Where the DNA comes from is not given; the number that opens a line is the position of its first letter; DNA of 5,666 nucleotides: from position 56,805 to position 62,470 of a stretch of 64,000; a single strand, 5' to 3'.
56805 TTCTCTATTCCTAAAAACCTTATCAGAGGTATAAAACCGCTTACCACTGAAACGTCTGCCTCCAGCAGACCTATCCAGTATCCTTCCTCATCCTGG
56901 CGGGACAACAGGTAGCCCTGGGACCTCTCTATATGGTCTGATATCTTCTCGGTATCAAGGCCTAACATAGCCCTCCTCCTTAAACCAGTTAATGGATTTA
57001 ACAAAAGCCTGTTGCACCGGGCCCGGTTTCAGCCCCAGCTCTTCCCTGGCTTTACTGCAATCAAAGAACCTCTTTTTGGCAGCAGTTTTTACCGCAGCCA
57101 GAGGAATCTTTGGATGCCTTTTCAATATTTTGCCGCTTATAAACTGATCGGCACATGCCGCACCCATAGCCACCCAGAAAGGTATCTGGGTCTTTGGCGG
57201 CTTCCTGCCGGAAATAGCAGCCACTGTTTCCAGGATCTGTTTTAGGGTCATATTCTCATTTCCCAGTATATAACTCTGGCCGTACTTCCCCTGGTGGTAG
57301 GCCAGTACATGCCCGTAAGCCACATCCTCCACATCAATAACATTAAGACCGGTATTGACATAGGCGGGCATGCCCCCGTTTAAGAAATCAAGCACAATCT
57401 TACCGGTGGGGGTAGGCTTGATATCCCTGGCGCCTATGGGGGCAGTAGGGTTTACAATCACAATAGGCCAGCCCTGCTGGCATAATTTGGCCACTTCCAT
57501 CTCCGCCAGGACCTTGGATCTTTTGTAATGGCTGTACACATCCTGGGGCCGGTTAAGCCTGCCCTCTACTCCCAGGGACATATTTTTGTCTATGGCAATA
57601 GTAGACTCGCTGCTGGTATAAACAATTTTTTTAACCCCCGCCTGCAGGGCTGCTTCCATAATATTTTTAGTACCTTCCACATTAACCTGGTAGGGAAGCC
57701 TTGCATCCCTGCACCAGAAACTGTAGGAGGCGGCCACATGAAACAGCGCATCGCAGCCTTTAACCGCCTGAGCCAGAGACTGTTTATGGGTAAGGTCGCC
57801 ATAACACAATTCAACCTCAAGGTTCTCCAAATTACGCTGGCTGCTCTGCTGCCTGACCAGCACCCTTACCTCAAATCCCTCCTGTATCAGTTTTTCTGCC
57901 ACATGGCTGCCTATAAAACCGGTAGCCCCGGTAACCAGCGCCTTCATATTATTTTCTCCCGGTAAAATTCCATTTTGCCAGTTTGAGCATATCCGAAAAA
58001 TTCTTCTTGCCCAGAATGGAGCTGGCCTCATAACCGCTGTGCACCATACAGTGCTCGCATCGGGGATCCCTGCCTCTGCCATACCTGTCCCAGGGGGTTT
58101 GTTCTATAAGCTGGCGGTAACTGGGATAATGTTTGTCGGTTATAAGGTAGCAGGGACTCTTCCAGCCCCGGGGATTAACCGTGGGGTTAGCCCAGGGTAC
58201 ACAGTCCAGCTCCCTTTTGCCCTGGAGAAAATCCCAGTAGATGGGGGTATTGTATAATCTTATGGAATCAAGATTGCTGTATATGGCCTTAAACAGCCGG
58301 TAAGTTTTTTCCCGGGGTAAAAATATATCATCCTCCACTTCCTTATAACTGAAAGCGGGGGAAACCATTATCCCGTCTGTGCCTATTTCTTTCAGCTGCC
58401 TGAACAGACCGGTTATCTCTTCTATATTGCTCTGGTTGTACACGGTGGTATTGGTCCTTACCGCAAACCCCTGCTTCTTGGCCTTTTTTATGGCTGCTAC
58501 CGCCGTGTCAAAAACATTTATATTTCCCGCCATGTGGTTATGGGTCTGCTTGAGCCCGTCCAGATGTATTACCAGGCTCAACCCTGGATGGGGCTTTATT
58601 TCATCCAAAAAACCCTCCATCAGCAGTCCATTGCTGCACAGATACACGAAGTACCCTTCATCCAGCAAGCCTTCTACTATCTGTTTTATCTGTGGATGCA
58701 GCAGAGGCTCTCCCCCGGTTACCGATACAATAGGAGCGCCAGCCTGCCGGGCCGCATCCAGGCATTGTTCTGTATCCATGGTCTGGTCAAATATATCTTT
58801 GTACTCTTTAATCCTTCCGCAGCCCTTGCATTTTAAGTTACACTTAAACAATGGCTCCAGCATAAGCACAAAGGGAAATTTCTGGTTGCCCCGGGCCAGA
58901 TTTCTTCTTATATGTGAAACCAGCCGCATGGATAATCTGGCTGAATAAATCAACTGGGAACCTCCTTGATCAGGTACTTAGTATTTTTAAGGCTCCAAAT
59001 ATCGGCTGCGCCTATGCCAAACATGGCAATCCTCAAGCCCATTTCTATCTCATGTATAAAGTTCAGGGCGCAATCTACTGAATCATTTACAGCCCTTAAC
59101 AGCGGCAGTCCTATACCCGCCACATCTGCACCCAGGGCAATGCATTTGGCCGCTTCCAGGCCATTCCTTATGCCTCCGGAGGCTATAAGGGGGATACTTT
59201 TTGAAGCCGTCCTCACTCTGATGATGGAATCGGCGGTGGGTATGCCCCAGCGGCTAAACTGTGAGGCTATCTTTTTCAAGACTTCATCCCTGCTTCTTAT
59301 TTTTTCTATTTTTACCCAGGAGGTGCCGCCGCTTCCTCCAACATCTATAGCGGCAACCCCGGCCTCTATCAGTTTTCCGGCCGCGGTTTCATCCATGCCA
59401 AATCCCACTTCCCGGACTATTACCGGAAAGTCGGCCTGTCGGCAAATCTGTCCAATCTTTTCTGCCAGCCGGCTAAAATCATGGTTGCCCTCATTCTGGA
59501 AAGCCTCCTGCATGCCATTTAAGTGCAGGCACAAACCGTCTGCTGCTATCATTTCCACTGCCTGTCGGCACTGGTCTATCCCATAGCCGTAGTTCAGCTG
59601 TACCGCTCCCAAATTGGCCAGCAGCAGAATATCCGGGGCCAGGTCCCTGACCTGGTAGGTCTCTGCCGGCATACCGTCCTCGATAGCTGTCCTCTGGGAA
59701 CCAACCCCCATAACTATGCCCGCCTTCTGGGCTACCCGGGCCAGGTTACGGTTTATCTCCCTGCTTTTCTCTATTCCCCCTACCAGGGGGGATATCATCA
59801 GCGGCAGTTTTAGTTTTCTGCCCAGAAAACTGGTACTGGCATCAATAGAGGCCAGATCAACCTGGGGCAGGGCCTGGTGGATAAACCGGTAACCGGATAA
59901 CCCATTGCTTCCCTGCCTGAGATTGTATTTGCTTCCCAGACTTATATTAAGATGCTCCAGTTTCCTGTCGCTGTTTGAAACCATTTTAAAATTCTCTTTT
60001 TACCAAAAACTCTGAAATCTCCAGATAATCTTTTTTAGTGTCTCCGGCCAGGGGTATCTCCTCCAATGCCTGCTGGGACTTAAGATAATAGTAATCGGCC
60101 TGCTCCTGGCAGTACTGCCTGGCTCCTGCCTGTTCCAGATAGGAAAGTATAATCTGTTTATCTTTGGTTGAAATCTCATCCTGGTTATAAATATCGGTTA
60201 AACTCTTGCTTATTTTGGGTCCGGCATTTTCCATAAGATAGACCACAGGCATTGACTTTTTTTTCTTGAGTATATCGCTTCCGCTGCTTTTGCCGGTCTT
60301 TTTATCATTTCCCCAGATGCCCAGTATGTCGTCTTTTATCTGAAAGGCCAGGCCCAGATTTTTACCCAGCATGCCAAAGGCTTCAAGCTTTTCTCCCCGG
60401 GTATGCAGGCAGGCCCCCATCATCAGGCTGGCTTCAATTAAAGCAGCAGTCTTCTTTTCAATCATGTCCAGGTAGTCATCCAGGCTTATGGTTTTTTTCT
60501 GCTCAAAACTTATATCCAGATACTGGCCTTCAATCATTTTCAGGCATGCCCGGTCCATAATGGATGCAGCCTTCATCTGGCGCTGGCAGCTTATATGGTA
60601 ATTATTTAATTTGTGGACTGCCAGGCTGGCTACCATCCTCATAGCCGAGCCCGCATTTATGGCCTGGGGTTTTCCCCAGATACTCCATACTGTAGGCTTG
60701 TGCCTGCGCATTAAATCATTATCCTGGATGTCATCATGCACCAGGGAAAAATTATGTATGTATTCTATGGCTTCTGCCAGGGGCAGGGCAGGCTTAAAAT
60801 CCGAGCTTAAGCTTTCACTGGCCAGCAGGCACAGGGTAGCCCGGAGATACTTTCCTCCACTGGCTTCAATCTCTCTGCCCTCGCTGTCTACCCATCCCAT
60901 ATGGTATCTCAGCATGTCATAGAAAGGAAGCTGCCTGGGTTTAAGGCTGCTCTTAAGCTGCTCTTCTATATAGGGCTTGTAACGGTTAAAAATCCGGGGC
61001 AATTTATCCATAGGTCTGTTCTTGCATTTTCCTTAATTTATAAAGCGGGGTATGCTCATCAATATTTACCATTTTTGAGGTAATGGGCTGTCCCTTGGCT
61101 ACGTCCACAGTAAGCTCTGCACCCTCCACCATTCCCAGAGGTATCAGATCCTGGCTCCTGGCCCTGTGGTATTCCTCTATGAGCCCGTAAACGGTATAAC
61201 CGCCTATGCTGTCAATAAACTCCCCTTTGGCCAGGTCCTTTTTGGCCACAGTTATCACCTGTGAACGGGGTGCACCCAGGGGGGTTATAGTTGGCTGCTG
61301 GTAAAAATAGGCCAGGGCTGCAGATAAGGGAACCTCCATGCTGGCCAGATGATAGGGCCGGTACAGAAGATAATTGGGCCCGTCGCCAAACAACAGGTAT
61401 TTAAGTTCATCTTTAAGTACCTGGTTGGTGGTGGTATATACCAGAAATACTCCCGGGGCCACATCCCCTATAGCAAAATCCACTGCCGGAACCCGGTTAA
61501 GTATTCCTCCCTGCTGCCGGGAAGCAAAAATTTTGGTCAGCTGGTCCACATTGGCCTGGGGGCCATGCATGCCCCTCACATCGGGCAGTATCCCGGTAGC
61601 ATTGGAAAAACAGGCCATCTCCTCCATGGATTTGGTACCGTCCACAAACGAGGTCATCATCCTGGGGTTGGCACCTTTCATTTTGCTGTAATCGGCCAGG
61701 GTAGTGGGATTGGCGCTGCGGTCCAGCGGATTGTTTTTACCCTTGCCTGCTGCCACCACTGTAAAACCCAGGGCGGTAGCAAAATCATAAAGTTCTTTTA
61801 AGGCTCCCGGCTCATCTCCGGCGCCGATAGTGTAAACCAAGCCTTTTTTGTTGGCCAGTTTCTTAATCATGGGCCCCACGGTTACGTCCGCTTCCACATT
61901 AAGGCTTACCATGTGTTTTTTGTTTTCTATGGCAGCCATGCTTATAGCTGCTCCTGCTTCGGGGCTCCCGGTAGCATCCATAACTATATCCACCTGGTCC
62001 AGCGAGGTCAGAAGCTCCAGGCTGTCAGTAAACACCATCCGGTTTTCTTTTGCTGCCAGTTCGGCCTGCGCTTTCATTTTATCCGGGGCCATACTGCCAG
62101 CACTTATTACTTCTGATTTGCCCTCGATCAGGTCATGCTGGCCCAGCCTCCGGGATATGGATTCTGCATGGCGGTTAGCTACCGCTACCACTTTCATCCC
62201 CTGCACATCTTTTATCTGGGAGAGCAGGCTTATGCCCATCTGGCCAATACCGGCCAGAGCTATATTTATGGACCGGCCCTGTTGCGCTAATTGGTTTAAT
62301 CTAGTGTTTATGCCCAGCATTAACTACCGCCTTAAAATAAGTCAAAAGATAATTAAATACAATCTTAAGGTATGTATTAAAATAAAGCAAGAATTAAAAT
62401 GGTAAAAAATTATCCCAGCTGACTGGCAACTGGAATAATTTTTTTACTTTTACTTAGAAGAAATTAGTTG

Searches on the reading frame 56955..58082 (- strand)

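Call 92: search_protein_families(library=pfam, proteins=[window:56955-58082:-], max_evalue=0.00001)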
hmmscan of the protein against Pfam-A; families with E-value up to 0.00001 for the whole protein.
window:56955-58082:- (375 aa): 9 families
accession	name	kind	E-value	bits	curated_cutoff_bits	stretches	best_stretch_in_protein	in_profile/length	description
PF01370.27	Epimerase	-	1.9e-34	119.6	20.9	1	48-274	1-240/240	NAD dependent epimerase/dehydratase family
PF01073.25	3Beta_HSD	-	4.5e-27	95.2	22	1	49-199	1-159/280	3-beta hydroxysteroid dehydrogenase/isomerase family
PF13460.12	NAD_binding_10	-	3.6e-22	79.6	27.2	1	52-211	1-142/184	NAD(P)H-binding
PF05368.20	NmrA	-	1.5e-21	77.8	27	1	47-158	4-107/298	NmrA-like family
PF07993.18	NAD_binding_4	-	6.9e-21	75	20.1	2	101-222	80-210/258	Male sterility protein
PF16363.11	GDP_Man_Dehyd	-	4.4e-19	69.5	27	1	49-353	1-321/332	GDP-mannose 4,6 dehydratase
PF02719.21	Polysacc_synt_2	-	1.1e-10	41.6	20.2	1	49-161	2-131/293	Polysaccharide biosynthesis protein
PF04321.23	RmlD_sub_bind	-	4.5e-09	36.2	27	1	46-203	1-142/287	RmlD substrate binding domain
PF00106.31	adh_short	-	7.4e-06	26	26.6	0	48-112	3-73/195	short chain dehydrogenase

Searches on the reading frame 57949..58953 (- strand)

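Call 92: search_protein_families(library=pfam, proteins=[window:57949-58953:-], max_evalue=0.00001)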
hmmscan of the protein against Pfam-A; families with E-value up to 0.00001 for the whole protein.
window:57949-58953:- (334 aa): 2 families
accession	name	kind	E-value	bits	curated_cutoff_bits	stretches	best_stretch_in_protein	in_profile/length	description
PF11946.13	DUF3463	-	1.7e-45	154.6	31.3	1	195-315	1-123/134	Domain of unknown function (DUF3463)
PF04055.27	Radical_SAM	-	2.1e-19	70.8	29.5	1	36-185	5-164/166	Radical SAM superfamily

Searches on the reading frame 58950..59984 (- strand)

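Call 92: search_protein_families(library=pfam, proteins=[window:58950-59984:-], max_evalue=0.00001)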
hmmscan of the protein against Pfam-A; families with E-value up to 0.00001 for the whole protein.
window:58950-59984:- (344 aa): 2 families
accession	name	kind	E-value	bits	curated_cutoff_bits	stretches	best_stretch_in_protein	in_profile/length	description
PF01070.24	FMN_dh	-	2.6e-22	79.8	24.9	2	174-334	207-345/350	FMN-dependent dehydrogenase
PF01645.23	Glu_synthase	-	6.3e-06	26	20.4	0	187-299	206-311/369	Conserved region in glutamate synthase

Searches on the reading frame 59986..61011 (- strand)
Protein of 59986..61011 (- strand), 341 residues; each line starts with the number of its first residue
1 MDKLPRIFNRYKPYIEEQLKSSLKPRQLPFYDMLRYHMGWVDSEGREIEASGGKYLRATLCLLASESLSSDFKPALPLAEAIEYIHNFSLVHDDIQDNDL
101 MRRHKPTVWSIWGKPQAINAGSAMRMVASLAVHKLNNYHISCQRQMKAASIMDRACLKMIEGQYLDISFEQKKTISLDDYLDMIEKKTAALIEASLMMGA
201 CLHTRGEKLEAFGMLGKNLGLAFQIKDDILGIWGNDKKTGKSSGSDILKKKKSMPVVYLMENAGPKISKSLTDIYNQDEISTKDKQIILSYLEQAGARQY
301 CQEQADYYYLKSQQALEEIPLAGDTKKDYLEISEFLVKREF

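Call 92: search_protein_families(library=pfam, proteins=[window:59986-61011:-], max_evalue=0.00001)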
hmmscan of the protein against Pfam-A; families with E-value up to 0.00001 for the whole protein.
window:59986-61011:- (341 aa): 1 family
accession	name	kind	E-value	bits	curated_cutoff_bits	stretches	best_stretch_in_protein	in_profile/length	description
PF00348.22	polyprenyl_synt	-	6.2e-65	219.3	27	1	47-290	10-249/251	Polyprenyl synthetase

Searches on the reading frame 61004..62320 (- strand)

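Call 92: search_protein_families(library=pfam, proteins=[window:61004-62320:-], max_evalue=0.00001)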
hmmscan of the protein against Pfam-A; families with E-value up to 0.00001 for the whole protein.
window:61004-62320:- (438 aa): 3 families
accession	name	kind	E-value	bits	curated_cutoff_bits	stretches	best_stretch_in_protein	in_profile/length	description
PF21135.2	DRL_cat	-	1.6e-60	204.3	27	1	168-330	1-164/164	Oxidoreductase DRL, catalytic domain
PF03447.22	NAD_binding_3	-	7.2e-09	36.8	24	1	24-160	1-110/116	Homoserine dehydrogenase, NAD binding domain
PF08666.17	SAF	-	6.4e-06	27.1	21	0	358-418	5-62/63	SAF domain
